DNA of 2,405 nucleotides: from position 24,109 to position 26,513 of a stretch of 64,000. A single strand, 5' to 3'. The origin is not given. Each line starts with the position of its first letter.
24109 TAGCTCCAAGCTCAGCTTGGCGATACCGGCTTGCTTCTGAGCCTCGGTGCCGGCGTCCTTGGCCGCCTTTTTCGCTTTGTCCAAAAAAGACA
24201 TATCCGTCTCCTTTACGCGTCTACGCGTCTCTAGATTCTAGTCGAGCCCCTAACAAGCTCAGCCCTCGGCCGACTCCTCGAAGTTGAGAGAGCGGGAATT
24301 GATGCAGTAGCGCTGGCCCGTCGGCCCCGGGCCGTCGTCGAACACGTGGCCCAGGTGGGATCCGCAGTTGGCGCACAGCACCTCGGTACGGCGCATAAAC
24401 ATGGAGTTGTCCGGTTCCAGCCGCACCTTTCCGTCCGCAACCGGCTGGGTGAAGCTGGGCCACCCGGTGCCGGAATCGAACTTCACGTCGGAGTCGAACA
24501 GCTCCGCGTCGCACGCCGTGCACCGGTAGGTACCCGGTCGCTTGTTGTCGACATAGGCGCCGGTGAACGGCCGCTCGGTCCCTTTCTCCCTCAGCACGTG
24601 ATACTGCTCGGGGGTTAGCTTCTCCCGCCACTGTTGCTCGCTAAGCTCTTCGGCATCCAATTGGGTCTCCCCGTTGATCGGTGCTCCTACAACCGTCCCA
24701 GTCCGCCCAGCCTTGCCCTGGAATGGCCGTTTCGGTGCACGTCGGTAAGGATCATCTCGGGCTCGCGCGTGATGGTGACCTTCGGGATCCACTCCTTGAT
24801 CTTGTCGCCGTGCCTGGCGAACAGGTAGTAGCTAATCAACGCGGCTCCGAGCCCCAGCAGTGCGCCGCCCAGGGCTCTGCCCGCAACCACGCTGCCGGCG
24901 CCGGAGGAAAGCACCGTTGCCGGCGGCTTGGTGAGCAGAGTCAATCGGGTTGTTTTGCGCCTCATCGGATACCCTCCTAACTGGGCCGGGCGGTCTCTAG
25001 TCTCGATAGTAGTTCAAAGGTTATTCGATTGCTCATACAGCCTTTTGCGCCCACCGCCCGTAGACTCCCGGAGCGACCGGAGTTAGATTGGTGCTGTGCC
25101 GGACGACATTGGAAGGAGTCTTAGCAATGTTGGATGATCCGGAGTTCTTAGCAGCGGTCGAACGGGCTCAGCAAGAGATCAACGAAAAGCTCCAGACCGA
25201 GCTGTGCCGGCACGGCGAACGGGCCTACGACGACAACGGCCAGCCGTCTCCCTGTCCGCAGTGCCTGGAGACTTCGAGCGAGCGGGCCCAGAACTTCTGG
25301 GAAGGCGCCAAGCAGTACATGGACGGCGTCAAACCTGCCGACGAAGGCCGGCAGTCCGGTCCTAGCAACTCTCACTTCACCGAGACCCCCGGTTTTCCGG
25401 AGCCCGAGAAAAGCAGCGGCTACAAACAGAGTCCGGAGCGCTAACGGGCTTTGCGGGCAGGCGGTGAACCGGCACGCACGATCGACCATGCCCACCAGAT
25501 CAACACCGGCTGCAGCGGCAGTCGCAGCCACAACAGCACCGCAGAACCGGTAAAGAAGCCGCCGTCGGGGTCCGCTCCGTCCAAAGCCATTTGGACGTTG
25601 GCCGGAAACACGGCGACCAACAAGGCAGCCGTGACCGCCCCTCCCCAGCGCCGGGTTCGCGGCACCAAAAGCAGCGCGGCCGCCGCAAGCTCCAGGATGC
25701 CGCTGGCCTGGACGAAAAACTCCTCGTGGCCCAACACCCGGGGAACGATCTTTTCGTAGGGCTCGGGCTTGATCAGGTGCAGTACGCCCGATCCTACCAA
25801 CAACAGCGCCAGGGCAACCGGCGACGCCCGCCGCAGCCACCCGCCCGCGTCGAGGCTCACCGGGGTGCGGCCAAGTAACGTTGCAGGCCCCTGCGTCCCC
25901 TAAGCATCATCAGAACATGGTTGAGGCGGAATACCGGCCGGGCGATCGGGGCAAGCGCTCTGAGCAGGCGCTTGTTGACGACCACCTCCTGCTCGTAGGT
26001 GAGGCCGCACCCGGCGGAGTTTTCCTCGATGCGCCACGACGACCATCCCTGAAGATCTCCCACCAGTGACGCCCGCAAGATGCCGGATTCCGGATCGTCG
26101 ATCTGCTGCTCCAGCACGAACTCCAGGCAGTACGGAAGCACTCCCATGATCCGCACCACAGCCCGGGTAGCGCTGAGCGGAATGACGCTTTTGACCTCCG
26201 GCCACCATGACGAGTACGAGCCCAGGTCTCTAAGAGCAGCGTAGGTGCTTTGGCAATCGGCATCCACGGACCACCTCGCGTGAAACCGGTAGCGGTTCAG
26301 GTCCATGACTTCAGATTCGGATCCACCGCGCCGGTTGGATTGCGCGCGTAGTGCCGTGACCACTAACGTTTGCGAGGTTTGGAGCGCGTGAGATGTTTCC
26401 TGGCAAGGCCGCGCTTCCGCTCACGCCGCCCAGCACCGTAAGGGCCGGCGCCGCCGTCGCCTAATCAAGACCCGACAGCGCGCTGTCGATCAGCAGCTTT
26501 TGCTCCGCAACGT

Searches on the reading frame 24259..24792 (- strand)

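Call 25: search_protein_families(library=pfam, proteins=[window:24259-24792:-], max_evalue=0.00001)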
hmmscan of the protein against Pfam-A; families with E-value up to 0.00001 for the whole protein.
window:24259-24792:- (177 aa): 2 families
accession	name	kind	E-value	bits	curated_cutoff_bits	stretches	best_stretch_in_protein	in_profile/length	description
PF01641.26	SelR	-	1.4e-52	176.9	24.9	1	59-172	1-115/116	SelR domain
PF24046.1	At4g08330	-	6.8e-06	26.6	27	0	130-160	71-101/129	At4g08330 beta-tent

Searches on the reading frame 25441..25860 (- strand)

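Call 24: search_protein_families(library=pfam, proteins=[window:25441-25860:-], max_evalue=0.00001)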
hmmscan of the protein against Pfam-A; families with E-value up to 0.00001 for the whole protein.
window:25441-25860:- (139 aa): 2 families
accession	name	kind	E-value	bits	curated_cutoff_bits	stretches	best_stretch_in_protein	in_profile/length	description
PF13564.11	DoxX_2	-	9.3e-08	32.6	26.3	1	15-89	4-78/103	DoxX-like family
PF07291.16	MauE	-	1.1e-06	29.4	27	1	10-94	5-93/128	Methylamine utilisation protein MauE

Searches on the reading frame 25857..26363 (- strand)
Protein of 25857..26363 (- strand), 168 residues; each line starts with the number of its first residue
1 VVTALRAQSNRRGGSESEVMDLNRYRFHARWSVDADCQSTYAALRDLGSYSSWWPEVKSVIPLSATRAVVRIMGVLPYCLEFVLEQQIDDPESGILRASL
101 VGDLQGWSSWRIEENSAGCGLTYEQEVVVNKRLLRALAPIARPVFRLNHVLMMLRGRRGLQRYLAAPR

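Call 24: search_protein_families(library=pfam, proteins=[window:25857-26363:-], max_evalue=0.00001)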
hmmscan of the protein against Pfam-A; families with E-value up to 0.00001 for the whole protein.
window:25857-26363:- (168 aa): 1 family
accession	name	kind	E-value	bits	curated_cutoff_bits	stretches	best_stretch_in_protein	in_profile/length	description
PF03364.25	Polyketide_cyc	-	4.8e-08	33.7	23.4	1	33-146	1-115/126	Polyketide cyclase / dehydrase and lipid transport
